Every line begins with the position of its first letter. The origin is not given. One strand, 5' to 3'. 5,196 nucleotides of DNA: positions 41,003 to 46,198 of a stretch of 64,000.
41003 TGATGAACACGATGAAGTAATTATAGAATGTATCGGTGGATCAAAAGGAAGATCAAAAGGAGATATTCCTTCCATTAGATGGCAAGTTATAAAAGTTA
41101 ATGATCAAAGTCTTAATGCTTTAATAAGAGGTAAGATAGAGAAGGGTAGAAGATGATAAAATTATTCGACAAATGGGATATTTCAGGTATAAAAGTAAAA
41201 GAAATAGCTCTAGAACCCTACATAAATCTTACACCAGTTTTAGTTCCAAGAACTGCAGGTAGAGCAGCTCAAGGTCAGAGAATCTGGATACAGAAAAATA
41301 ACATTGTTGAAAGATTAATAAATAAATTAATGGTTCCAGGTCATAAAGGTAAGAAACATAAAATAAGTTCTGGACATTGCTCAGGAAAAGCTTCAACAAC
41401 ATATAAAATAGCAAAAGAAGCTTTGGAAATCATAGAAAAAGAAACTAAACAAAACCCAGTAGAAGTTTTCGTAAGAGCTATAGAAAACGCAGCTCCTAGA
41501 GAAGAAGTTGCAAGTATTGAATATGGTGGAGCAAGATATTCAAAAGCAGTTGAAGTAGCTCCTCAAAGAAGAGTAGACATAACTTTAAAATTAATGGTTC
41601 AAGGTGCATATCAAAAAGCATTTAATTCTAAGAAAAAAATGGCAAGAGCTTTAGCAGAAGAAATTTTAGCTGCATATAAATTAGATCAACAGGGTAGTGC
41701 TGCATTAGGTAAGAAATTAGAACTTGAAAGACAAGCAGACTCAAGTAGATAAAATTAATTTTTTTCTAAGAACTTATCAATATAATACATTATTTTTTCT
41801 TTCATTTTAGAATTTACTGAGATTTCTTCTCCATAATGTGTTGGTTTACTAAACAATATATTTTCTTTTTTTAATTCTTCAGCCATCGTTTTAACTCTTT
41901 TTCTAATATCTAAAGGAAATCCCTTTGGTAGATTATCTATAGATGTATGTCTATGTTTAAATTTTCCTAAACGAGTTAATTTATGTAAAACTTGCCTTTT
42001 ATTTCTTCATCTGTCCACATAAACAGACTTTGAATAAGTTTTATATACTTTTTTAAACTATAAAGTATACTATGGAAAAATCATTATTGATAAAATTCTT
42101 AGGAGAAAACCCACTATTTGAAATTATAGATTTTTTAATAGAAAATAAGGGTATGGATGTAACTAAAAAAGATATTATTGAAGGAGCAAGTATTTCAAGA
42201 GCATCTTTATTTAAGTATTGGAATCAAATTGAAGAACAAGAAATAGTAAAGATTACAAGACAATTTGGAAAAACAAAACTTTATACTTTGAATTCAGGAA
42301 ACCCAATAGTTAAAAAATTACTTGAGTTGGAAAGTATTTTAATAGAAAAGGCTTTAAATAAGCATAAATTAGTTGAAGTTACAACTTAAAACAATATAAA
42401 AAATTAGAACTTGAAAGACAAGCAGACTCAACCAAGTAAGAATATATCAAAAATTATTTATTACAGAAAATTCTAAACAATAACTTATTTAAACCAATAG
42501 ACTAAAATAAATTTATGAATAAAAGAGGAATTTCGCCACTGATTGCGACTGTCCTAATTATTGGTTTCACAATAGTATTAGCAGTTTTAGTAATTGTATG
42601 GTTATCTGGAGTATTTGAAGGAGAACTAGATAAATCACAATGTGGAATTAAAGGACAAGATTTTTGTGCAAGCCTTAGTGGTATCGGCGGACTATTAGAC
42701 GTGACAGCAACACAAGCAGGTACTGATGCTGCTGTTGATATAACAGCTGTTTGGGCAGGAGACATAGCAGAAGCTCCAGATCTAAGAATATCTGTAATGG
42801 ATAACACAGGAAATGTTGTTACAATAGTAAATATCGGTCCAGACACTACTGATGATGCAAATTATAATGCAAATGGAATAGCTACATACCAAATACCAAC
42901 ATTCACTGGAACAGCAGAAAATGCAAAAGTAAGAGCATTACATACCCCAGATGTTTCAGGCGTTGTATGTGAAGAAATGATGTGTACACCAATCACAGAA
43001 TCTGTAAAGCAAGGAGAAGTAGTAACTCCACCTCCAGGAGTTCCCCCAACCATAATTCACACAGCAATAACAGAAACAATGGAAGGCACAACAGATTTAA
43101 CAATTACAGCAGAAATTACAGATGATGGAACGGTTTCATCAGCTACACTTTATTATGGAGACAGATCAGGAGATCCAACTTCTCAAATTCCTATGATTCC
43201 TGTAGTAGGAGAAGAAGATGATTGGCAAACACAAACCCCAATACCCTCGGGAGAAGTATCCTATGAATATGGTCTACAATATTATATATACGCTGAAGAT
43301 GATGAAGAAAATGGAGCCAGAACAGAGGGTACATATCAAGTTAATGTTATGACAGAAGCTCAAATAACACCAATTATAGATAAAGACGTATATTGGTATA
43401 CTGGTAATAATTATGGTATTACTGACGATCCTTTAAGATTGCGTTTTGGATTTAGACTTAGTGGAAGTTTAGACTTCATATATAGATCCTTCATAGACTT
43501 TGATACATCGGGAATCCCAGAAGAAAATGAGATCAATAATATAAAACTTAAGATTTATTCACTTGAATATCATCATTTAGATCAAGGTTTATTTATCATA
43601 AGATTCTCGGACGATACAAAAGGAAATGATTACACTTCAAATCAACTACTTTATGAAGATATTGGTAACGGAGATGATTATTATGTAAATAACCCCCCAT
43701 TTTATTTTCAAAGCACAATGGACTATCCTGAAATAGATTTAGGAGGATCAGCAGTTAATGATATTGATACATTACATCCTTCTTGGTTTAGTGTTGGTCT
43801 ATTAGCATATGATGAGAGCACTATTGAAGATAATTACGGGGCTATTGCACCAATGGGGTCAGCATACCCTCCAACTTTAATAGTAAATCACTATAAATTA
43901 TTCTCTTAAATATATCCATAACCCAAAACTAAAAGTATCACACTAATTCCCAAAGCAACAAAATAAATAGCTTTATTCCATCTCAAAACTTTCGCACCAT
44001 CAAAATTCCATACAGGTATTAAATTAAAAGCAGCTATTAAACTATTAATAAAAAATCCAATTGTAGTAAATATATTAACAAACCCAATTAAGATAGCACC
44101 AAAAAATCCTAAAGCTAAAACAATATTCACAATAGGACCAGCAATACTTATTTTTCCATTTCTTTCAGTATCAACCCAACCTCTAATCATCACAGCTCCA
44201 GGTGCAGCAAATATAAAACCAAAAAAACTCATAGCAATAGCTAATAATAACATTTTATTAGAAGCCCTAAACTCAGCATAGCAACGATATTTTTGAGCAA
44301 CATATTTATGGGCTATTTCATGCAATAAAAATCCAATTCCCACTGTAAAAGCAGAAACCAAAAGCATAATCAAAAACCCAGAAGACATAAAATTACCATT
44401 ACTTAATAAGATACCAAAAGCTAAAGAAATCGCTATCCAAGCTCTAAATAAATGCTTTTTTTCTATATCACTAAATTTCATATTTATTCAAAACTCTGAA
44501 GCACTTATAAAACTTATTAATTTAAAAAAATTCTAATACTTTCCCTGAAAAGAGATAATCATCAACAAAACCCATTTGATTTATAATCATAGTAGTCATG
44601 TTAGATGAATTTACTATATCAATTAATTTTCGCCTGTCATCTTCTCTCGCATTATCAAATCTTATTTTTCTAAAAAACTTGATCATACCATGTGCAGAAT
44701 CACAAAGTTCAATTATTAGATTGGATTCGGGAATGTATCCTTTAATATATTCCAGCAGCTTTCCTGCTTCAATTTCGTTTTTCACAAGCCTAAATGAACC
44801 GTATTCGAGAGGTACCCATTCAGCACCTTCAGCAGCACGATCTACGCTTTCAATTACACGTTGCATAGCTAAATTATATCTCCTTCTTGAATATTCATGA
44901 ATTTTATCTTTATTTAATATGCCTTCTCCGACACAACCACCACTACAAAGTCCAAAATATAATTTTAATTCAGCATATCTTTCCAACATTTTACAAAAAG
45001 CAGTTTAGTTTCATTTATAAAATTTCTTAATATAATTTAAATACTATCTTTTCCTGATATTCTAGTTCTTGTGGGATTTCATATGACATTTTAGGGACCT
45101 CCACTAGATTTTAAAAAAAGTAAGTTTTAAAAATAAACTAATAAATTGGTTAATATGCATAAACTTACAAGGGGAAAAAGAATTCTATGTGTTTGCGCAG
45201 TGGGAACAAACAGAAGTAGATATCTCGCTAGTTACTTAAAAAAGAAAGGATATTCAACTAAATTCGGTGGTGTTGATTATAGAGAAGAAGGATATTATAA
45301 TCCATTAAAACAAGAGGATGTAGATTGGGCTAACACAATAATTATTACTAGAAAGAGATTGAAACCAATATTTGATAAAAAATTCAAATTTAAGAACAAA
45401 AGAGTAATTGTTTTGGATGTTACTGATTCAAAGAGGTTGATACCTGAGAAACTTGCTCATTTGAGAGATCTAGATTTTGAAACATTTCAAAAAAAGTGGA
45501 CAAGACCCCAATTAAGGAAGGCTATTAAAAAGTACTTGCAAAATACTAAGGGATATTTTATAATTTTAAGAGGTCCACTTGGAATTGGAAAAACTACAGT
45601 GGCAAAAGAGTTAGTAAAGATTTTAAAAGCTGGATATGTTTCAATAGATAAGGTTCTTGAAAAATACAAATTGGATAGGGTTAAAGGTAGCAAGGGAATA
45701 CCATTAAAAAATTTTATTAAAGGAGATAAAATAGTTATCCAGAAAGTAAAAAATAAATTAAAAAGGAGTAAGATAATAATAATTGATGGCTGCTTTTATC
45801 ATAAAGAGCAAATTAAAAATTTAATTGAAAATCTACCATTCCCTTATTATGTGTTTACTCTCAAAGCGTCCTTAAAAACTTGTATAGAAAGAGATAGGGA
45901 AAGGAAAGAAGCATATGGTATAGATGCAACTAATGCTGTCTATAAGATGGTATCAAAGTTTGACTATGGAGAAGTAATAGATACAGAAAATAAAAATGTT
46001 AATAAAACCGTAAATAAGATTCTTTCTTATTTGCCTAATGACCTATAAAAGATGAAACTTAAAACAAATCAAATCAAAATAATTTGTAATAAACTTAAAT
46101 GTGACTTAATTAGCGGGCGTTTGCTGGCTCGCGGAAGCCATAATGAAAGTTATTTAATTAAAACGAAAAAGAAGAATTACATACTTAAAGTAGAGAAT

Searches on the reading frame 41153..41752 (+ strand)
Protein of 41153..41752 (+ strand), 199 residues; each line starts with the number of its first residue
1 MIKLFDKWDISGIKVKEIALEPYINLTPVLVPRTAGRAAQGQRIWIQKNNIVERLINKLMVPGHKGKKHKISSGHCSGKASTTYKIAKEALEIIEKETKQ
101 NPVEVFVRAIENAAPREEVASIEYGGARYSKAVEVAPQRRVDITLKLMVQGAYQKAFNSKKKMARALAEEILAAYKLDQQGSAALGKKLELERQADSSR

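Call 84: search_protein_families(library=pfam, proteins=[window:41153-41752:+], max_evalue=0.0001)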
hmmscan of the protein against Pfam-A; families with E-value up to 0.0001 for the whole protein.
window:41153-41752:+ (199 aa): 1 family
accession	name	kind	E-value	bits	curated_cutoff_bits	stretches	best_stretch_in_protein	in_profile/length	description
PF00177.27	Ribosomal_S7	-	9.1e-38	129.6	24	1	47-199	17-148/148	Ribosomal protein S7p/S5e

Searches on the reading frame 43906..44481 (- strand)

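Call 84: search_protein_families(library=pfam, proteins=[window:43906-44481:-], max_evalue=0.0001)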
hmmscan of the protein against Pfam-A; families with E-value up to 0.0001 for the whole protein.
window:43906-44481:- (191 aa): 1 family
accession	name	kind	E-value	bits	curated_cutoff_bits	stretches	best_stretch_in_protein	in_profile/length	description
PF02163.28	Peptidase_M50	-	2.2e-06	27.6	27.2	0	133-167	158-191/221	Peptidase family M50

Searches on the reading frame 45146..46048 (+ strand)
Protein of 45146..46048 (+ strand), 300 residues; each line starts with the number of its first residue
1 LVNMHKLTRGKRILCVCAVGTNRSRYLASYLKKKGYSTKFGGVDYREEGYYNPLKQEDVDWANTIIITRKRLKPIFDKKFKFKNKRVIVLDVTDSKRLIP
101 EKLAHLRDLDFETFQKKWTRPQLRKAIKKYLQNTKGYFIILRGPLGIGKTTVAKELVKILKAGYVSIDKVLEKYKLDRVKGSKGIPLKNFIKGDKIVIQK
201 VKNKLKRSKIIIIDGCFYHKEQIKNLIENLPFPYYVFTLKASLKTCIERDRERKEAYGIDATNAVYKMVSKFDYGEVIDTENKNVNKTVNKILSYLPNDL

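Call 32: search_protein_families(library=pfam, proteins=[window:45146-46048:+], max_evalue=0.00001)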
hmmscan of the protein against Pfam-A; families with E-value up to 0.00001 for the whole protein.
window:45146-46048:+ (300 aa): 3 families
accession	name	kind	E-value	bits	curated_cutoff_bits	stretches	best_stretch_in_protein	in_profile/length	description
PF13671.12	AAA_33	-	9.5e-10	39.4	27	1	139-265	2-132/143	AAA domain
PF13238.12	AAA_18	-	6.7e-09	36.7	29.4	1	139-255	1-113/128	AAA domain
PF08433.16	KTI12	-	2.8e-06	27.5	22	1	139-273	4-138/271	Chromatin associated protein KTI12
